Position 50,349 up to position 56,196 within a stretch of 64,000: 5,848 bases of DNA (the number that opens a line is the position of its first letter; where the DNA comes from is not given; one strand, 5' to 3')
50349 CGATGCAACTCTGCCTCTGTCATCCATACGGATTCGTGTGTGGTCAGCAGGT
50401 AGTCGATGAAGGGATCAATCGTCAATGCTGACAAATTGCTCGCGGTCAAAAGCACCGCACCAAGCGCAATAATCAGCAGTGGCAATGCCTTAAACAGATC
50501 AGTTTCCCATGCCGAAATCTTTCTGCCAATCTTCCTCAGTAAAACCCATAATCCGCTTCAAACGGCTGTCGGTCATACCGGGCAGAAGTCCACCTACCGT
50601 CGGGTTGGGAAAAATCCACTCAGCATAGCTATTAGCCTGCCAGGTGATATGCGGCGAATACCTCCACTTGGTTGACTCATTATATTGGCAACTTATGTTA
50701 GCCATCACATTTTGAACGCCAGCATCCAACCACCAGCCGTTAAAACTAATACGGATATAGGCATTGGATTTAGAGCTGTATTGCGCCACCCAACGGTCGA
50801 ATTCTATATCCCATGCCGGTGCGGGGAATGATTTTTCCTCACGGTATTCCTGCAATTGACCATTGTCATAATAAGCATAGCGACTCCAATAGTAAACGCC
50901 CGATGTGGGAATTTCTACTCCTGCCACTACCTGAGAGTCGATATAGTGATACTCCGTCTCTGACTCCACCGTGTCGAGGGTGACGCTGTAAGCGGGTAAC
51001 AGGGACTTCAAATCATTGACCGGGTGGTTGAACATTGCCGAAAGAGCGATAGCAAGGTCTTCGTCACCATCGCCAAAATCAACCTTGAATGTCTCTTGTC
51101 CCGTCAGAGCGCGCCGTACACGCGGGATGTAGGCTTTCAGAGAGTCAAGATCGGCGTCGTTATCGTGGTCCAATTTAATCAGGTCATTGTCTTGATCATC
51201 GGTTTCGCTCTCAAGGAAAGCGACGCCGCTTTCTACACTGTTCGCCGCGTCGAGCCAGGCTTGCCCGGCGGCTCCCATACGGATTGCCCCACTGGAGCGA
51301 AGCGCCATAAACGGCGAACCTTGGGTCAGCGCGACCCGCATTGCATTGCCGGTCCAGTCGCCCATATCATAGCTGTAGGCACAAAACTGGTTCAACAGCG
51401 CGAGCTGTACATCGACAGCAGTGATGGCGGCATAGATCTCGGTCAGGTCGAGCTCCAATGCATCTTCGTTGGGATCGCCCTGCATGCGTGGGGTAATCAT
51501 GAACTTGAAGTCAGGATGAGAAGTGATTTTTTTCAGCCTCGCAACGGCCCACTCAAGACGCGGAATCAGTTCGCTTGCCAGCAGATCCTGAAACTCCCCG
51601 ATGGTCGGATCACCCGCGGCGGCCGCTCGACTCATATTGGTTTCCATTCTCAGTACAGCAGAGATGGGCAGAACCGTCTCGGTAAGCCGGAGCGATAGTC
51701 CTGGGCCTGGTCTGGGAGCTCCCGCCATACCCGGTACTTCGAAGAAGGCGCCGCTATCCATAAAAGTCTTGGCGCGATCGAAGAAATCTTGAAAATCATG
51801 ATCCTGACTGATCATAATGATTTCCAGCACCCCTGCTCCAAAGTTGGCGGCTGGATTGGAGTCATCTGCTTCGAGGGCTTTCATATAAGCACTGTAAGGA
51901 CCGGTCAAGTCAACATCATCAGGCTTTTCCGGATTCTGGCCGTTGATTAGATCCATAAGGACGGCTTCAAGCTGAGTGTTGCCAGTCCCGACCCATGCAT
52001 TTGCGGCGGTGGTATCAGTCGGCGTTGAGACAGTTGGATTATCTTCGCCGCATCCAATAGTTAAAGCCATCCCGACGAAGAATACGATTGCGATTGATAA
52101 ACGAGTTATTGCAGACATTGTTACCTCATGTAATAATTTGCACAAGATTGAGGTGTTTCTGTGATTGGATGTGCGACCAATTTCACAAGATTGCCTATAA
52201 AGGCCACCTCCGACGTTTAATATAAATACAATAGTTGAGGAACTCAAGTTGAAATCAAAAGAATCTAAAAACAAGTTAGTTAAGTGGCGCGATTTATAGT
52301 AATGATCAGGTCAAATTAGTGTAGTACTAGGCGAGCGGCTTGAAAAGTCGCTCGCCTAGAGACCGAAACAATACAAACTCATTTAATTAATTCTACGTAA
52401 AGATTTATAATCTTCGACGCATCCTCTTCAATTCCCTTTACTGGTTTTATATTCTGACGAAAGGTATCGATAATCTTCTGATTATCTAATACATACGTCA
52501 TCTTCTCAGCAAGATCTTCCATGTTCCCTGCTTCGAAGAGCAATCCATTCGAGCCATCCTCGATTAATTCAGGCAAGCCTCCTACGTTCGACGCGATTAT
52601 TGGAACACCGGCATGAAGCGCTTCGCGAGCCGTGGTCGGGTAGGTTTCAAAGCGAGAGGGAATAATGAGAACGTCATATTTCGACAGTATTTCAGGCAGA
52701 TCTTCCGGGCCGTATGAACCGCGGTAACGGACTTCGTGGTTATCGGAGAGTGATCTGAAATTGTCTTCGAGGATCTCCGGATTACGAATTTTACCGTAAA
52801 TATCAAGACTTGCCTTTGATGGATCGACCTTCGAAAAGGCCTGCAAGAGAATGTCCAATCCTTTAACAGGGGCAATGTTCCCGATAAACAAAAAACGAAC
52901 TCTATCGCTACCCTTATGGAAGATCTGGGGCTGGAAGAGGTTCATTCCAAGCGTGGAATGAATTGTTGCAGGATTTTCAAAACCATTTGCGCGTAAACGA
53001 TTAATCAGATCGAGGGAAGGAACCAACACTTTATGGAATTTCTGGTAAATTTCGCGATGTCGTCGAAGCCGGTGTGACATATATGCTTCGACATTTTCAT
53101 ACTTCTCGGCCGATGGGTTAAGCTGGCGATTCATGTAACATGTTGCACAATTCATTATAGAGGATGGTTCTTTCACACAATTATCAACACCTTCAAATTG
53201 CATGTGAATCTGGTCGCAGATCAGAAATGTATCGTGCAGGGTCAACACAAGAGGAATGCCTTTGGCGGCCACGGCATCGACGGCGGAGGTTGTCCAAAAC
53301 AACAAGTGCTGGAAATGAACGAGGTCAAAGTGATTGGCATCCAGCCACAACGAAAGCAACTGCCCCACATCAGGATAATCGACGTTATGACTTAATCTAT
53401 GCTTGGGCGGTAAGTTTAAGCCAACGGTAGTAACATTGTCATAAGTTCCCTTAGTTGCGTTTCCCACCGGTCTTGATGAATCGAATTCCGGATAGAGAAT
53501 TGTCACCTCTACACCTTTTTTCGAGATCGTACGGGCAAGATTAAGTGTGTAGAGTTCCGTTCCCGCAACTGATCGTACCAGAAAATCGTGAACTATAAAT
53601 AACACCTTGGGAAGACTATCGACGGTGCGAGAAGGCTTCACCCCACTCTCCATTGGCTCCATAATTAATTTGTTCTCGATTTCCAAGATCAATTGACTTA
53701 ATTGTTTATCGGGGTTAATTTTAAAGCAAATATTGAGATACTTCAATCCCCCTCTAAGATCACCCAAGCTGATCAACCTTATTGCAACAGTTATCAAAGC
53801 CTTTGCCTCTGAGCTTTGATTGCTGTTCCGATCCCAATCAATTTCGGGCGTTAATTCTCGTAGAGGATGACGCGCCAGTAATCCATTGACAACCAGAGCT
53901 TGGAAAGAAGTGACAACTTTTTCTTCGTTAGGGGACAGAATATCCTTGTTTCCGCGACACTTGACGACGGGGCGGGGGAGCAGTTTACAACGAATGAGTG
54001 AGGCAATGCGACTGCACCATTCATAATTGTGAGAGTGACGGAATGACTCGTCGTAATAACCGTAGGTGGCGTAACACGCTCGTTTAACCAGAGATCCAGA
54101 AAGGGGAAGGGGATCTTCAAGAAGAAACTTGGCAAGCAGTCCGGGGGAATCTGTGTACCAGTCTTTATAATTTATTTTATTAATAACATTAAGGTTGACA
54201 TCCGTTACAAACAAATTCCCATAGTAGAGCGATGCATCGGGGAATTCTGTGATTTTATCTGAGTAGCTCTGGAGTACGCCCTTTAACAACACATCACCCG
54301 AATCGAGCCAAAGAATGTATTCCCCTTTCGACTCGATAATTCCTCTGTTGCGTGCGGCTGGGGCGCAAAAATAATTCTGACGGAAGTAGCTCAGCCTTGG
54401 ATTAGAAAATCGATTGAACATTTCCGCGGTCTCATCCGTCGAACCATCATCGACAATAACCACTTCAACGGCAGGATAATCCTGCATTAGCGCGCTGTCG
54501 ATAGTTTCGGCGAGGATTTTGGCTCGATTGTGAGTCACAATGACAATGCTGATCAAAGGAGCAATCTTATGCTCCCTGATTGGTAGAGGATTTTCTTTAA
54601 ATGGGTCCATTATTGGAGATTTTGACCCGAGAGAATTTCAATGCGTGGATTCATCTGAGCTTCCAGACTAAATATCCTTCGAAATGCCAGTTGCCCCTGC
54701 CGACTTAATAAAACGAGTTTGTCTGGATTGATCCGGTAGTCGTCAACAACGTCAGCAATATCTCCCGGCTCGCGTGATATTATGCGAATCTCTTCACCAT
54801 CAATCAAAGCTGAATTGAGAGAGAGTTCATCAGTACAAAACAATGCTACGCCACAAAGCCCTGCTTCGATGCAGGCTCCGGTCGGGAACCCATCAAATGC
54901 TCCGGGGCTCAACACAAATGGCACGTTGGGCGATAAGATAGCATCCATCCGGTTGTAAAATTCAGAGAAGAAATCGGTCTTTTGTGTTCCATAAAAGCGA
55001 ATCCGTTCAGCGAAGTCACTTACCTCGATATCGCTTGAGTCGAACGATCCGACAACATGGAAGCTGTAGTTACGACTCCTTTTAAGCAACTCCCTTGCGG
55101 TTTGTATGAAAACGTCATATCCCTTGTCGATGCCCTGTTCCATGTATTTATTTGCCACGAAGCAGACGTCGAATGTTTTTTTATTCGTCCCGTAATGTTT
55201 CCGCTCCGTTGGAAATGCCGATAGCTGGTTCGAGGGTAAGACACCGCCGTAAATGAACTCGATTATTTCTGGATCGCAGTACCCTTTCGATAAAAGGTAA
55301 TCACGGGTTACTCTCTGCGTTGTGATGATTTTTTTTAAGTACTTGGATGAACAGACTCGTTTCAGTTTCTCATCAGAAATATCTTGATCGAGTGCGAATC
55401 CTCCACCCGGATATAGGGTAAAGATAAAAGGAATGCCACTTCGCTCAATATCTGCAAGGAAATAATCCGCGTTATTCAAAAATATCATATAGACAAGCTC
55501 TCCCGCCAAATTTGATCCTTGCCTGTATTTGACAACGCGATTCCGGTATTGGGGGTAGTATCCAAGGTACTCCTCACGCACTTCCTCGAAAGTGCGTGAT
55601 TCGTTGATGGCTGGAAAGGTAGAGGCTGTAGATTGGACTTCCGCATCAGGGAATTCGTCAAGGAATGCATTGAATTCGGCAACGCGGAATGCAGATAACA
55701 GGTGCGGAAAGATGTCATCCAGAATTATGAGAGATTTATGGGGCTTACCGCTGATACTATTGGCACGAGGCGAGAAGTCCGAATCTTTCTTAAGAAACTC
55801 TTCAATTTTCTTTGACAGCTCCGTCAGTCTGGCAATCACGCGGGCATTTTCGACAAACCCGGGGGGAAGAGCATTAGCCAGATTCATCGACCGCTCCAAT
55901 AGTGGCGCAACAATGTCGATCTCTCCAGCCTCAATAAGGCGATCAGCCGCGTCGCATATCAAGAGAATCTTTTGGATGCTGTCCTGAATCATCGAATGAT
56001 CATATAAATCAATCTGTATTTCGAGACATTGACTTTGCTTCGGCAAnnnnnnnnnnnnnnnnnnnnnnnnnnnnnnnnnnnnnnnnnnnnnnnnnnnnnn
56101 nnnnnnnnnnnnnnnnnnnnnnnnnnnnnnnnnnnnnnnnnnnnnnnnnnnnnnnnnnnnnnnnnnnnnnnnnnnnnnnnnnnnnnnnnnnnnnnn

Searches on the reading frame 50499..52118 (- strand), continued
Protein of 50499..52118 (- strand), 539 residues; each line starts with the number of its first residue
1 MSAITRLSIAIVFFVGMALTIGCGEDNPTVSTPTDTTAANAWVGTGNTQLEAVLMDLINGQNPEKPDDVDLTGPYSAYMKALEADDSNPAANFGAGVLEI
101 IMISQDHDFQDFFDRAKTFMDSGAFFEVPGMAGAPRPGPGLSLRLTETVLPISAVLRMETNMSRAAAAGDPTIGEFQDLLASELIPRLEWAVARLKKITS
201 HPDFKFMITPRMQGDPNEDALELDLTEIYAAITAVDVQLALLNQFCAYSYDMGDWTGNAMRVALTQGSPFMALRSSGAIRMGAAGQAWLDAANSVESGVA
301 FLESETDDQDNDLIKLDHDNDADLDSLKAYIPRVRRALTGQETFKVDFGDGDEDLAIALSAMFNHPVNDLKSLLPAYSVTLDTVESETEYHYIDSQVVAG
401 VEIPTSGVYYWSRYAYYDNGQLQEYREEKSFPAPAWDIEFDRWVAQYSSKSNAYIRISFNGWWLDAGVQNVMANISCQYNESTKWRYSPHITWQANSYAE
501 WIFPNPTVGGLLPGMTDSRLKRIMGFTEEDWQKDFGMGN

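Call 56: search_protein_families(library=pfam, proteins=[L016:13334-15232:+, L017:13367-15574:+, L018:13366-15237:+, L020:13344-15125:+, L016:6820-9261:-, L014:5420-8314:+, L032:3-3194:+, L008:7783-9858:+, L028:3-2000:-, L020:15181-17298:-], max_evalue=0.001)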
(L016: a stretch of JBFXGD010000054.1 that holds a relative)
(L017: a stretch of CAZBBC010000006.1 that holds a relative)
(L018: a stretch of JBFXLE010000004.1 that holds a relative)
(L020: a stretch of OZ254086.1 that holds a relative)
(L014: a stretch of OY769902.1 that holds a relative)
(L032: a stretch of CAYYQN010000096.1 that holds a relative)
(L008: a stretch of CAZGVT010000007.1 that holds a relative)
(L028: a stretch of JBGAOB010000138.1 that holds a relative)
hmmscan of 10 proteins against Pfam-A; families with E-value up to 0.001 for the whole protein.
L016:13334-15232:+ (633 aa): 3 families
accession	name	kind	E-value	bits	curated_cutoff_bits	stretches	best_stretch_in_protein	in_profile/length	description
PF08497.15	Radical_SAM_N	-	2.1e-127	425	25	1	20-322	1-301/301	Radical SAM N-terminal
PF04055.27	Radical_SAM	-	1.3e-11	45.4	29.5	1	323-532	1-160/166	Radical SAM superfamily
PF11842.13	DUF3362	-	3.2e-10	40.8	27.6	1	546-614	1-74/151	Domain of unknown function (DUF3362)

L017:13367-15574:+ (736 aa): 5 families
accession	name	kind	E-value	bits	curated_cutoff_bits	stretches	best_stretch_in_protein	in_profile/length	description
PF02129.25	Peptidase_S15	-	2.9e-50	171.8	23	1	156-440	1-261/262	X-Pro dipeptidyl-peptidase (S15 family)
PF08530.16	PepX_C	-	9.5e-31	107.8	22.5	1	485-727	7-216/217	X-Pro dipeptidyl-peptidase C-terminal non-catalytic domain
PF00515.34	TPR_1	-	9.3e-09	35.2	27.8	1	105-132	7-34/34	Tetratricopeptide repeat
PF07719.23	TPR_2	-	1.3e-07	31.7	27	1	101-132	3-34/34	Tetratricopeptide repeat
PF13181.12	TPR_8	-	8.6e-06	26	25.7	1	101-132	3-34/34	Tetratricopeptide repeat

L018:13366-15237:+ (624 aa): 3 families
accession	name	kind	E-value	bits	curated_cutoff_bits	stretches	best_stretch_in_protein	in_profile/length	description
PF08497.15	Radical_SAM_N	-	9.3e-129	429.4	25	1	8-310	1-301/301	Radical SAM N-terminal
PF04055.27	Radical_SAM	-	7.6e-12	46.2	29.5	1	311-519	1-159/166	Radical SAM superfamily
PF11842.13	DUF3362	-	2.3e-11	44.5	27.6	1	534-603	1-75/151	Domain of unknown function (DUF3362)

L020:13344-15125:+ (594 aa): 2 families
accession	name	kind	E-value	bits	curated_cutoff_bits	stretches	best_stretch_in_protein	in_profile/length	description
PF13860.13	FlgD_ig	-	8e-08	32.6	27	1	531-580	25-74/79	FlgD Ig-like domain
PF18962.6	Por_Secre_tail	-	0.0005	20.7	27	0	511-583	2-66/75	Secretion system C-terminal sorting domain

L016:6820-9261:- (814 aa): 3 families
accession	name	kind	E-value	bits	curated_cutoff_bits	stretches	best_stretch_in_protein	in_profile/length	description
PF18939.6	DUF5686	-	1e-38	133.7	39.2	1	141-595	1-481/669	Family of unknown function (DUF5686)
PF13715.12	CarbopepD_reg_2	-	1e-16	61.2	32.2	1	48-131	1-87/88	CarboxypepD_reg-like domain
PF13620.12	CarboxypepD_reg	-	2.8e-11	44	32.3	1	48-120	2-81/82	Carboxypeptidase regulatory-like domain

L014:5420-8314:+ (965 aa): 4 families
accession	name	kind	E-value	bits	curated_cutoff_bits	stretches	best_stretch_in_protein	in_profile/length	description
PF05048.19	NosD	-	6e-10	39.4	23.6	2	529-675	15-146/212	Periplasmic copper-binding protein (NosD)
PF18962.6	Por_Secre_tail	-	3.8e-08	33.9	27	1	886-961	2-73/75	Secretion system C-terminal sorting domain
PF02415.23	Chlam_PMP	-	3.1e-07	30.4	20.6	0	216-232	2-18/19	Chlamydia polymorphic membrane protein (Chlamydia_PMP) repeat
PF15780.11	ASH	-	0.00032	21.2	27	1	769-851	13-93/98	Abnormal spindle-like microcephaly-assoc'd, ASPM-SPD-2-Hydin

L032:3-3194:+ (1064 aa): 5 families
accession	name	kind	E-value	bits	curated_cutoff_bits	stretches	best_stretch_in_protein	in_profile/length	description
PF00270.35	DEAD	-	7.7e-28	97.8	26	2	157-225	2-71/167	DEAD/DEAH box helicase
PF09369.15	MZB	-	6.6e-19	68.8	24.2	1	805-880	3-80/80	MrfA Zn-binding domain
PF00271.37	Helicase_C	-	2.2e-12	47.6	23.5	1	419-530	4-109/110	Helicase conserved C-terminal domain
PF22982.3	WHD_HRQ1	-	7.6e-10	40.1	27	1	567-636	2-70/70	ATP-dependent helicase HRQ1, winged helix domain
PF04851.21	ResIII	-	0.00027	21.3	22.5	1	156-332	5-139/164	Type III restriction enzyme, res subunit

L008:7783-9858:+ (692 aa): 3 families
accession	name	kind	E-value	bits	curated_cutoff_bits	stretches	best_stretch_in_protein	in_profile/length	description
PF14870.12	PSII_BNR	-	4.5e-40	138.2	27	5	434-519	9-97/303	Photosynthesis system II assembly factor YCF48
PF15902.12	Sortilin-Vps10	-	5.1e-10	39.2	33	0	506-584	3-86/446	Sortilin, neurotensin receptor 3,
PF18962.6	Por_Secre_tail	-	7.8e-09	36.2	27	1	614-678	2-63/75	Secretion system C-terminal sorting domain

L028:3-2000:- (666 aa): 0 families

L020:15181-17298:- (706 aa): 5 families
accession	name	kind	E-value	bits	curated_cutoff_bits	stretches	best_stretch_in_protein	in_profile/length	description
PF02775.26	TPP_enzyme_C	-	1.2e-33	116.4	21.9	1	554-699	1-151/151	Thiamine pyrophosphate enzyme, C-terminal TPP binding domain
PF00205.28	TPP_enzyme_M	-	1.8e-33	115.6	30.4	1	364-490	1-135/137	Thiamine pyrophosphate enzyme, central domain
PF02776.23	TPP_enzyme_N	-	4.8e-32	110.7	26.8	1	173-291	2-118/119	Thiamine pyrophosphate enzyme, N-terminal TPP binding domain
PF00355.32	Rieske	-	2.9e-15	56.4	20.3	1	70-140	5-75/88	Rieske [2Fe-2S] domain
PF22543.2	Rieske_4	-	0.00021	22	28.4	1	74-133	7-70/119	Soluble Rieske-type ferredoxin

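Call 65: search_protein_families(library=pfam, alignment_id=A2, max_evalue=0.01)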
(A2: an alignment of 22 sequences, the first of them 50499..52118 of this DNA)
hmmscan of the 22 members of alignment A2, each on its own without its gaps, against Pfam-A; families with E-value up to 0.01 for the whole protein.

A. member 1, window:50499-52118:- (539 aa): 0 families

B. families by the number of members that match (of 22 scanned): 4 families
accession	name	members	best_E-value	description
PF13414.12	TPR_11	3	0.00066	TPR repeat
PF01309.23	EAV_GS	1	0.0038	Equine arteritis virus small envelope glycoprotein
PF14559.12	TPR_19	1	0.0075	Tetratricopeptide repeat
PF02209.24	VHP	1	0.0096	Villin headpiece domain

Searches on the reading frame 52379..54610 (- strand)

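Call 7: search_protein_families(library=pfam, proteins=[window:52379-54610:-], max_evalue=0.1)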
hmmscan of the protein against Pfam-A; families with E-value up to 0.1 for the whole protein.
window:52379-54610:- (743 aa): 9 families
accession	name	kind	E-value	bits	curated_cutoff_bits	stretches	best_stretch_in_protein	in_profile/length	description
PF00534.26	Glycos_transf_1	-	1.5e-31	109.7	26.4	1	564-721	9-169/172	Glycosyl transferases group 1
PF13692.12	Glyco_trans_1_4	-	3.4e-29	102.4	27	1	572-710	3-142/142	Glycosyl transferases group 1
PF00535.33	Glycos_transf_2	-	4.2e-24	85.8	23.3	1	21-126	1-109/168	Glycosyl transferase family 2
PF13439.12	Glyco_transf_4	-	7.9e-16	59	28.5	1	349-545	2-155/170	Glycosyltransferase Family 4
PF10111.15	Glyco_tranf_2_2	-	5.1e-14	52.9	27.3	1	23-206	3-203/276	Glycosyltransferase like family 2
PF13579.12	Glyco_trans_4_4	-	1.3e-11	45.5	29.7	1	350-546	2-149/158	Glycosyl transferase 4-like domain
PF20706.3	GT4-conflict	-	6.4e-10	39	26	1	538-687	163-324/385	Family 4 Glycosyltransferase in conflict systems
PF13641.12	Glyco_tranf_2_3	-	2.1e-08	34.9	27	1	20-118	3-109/230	Glycosyltransferase like family 2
PF13524.12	Glyco_trans_1_2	-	7e-05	23.3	25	1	621-715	27-119/144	Glycosyl transferase-like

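Call 8: search_protein_families(library=ncbifam, proteins=[window:52379-54610:-], max_evalue=0.1)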
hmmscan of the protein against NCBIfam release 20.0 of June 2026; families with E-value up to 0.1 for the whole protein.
window:52379-54610:- (743 aa): 69 families (the best 25 are shown)
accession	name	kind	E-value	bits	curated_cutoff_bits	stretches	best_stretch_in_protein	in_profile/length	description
TIGR03999.1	thiol_BshA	equivalog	1.3e-20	73.7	273.7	1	573-741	202-369/375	N-acetyl-alpha-D-glucosaminyl L-malate synthase BshA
TIGR03088.1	stp2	hypoth_equivalog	1.2e-18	67.3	409.05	1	566-716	190-344/374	TIGR03088 family PEP-CTERM/XrtA system glycosyltransferase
NF041875.1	EPS_EpsD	equivalog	1.3e-16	60.9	370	1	20-114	1-98/325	exopolysaccharide biosynthesis glycosyltransferase EpsD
NF050050.1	ProtGlycPglI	equivalog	4e-16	59.3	500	1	18-122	2-110/306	GalNAc(5)-diNAcBac-PP-undecaprenol beta-1,3-glucosyltransferase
NF041876.1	EPS_EpsE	equivalog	5.1e-16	58.9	400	1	565-716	209-367/389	exopolysaccharide biosynthesis GT4 family glycosyltransferase EpsE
TIGR03449.1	mycothiol_MshA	equivalog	1.2e-15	57.3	462.5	1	572-714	222-373/406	D-inositol-3-phosphate glycosyltransferase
NF007482.0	PRK10073.1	equivalog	2e-15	56.6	423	1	17-112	5-102/334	glycosyltransferase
NF038299.1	EPS_HpsN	equivalog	2.5e-15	56.3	425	1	18-134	1-120/317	hormogonium polysaccharide biosynthesis glycosyltransferase HpsN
NF047683.1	TeichurnBiosyTuaG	equivalog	1.5e-14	54.2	400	1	16-113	4-104/252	teichuronic acid biosynthesis protein TuaG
TIGR03937.1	PgaC_IcaA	equivalog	5e-14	52.1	422.3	1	13-110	40-139/407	poly-beta-1,6-N-acetyl-D-glucosamine synthase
NF007396.0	PRK09922.1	equivalog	1e-13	50.9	385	1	569-715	181-331/361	lipopolysaccharide 1,6-galactosyltransferase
TIGR04063.1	stp3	hypoth_equivalog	1.2e-13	50.7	442.05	1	575-722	218-372/397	TIGR04063 family PEP-CTERM/XrtA system glycosyltransferase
TIGR02149.1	glgA_Coryne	subfamily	2e-13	50.2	302.4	1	570-717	204-362/391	glycogen synthase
TIGR04017.1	WcaA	equivalog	2.1e-13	50.5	495.75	1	17-138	4-128/279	colanic acid biosynthesis glycosyltransferase WcaA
NF047684.1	TeichurnBiosyTuaC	equivalog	3.1e-13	49.4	550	1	570-733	219-381/391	teichuronic acid biosynthesis protein TuaC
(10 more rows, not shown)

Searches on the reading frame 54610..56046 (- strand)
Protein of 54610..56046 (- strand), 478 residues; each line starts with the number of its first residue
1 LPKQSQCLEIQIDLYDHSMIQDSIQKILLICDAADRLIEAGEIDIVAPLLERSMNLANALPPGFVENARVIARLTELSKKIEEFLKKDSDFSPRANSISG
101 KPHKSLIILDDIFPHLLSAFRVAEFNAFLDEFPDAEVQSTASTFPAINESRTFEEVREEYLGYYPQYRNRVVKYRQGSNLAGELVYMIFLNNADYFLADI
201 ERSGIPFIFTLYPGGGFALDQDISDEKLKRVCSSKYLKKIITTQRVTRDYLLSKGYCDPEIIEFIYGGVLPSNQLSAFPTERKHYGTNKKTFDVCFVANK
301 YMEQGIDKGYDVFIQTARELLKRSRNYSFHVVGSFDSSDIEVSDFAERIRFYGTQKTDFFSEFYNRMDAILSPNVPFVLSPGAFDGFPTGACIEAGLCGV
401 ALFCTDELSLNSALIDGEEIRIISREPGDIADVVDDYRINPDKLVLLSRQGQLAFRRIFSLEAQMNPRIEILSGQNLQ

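Call 7: search_protein_families(library=pfam, proteins=[window:54610-56046:-], max_evalue=0.1)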
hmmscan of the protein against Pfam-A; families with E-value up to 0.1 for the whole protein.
window:54610-56046:- (478 aa): 3 families
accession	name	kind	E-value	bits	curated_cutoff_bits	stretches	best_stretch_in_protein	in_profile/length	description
PF13692.12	Glyco_trans_1_4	-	1.3e-07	32.4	27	1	306-433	13-135/142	Glycosyl transferases group 1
PF13524.12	Glyco_trans_1_2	-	6e-06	26.7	25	1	321-461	9-135/144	Glycosyl transferase-like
PF00534.26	Glycos_transf_1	-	2.2e-05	24.5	26.4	1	280-438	4-156/172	Glycosyl transferases group 1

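Call 8: search_protein_families(library=ncbifam, proteins=[window:54610-56046:-], max_evalue=0.1)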
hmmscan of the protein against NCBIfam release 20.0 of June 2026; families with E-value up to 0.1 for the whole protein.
window:54610-56046:- (478 aa): 0 families
